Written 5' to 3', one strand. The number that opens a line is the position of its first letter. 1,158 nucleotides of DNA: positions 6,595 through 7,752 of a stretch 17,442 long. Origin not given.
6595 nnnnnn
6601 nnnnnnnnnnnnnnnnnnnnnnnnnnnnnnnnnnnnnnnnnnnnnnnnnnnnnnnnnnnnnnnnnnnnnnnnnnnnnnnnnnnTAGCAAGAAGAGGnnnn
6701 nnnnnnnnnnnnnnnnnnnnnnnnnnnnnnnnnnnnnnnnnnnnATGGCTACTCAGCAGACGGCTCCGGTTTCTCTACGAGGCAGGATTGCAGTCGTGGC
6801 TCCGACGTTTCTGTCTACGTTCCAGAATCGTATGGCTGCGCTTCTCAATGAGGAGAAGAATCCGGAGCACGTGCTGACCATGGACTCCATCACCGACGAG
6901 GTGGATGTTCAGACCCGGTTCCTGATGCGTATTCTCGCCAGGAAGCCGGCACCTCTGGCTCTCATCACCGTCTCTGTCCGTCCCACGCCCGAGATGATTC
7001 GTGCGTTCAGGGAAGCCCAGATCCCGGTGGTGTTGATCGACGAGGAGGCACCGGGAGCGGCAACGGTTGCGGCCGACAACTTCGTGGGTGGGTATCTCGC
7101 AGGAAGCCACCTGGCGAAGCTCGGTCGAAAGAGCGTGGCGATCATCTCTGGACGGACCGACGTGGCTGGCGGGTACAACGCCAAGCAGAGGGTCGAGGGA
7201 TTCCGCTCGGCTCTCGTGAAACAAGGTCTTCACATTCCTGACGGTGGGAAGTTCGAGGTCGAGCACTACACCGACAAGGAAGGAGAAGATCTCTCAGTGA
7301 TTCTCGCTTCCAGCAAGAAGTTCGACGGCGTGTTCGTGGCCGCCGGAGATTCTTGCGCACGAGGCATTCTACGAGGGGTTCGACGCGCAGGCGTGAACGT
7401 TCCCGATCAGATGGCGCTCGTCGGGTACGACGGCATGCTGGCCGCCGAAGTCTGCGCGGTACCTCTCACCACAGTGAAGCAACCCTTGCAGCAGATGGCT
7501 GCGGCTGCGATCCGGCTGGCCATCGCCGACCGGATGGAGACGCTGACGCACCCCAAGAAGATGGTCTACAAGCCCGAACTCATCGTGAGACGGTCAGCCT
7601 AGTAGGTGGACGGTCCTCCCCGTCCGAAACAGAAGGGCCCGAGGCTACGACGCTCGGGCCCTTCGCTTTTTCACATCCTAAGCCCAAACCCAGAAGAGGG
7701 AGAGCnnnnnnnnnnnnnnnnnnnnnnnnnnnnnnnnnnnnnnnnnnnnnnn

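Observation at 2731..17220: Recurrent bipartite promoter-like motif rGCAAA, 17 bp spacer, CATAAG, upstream of block-first genes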

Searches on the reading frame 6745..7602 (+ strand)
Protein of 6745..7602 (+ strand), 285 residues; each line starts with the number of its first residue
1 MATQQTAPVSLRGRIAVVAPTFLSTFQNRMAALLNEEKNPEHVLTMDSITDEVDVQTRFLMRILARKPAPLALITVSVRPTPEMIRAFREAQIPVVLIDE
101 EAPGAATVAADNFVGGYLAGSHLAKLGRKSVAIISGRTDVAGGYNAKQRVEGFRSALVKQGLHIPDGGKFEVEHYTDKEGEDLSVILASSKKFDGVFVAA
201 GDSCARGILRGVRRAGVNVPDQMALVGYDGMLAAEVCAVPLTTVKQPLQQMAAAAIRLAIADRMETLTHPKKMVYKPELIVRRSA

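Call 9: search_protein_families(library=pfam, max_evalue=0.01, proteins=[window:6745-7602:+])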
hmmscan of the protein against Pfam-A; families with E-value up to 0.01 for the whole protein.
window:6745-7602:+ (285 aa): 3 families
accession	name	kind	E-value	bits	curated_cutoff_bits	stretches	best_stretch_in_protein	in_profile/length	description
PF13377.12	Peripla_BP_3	-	2.4e-22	80.2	26.5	1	122-284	3-166/167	Periplasmic binding protein-like domain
PF13407.12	Peripla_BP_4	-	3.1e-17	63.4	35.1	1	18-259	4-250/258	Periplasmic binding protein domain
PF00532.27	Peripla_BP_1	-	1e-10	42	22.2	1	72-250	60-248/281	Periplasmic binding proteins and sugar binding domain of LacI family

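Call 10: search_protein_families(library=phrogs, max_evalue=0.01, proteins=[window:6745-7602:+])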
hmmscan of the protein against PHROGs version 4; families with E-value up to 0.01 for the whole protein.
window:6745-7602:+ (285 aa): 1 family
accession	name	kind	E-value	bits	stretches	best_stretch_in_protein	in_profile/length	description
phrog_11145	-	DNA, RNA and nucleotide metabolism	1.8e-27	97.5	1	21-284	70-333/343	DNA binding protein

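Call 41: find_related_loci(query=window:6745-7602:+, collection=genome_contigs, flank=3000)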
Query window:6745-7602:+ (285 aa) in genome_contigs; peptide patterns used: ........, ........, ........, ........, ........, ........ (x = any residue, [..] = any of these).
97 stretches matched a pattern, but none encodes a relative of the query by tblastn (E <= 1e-3).
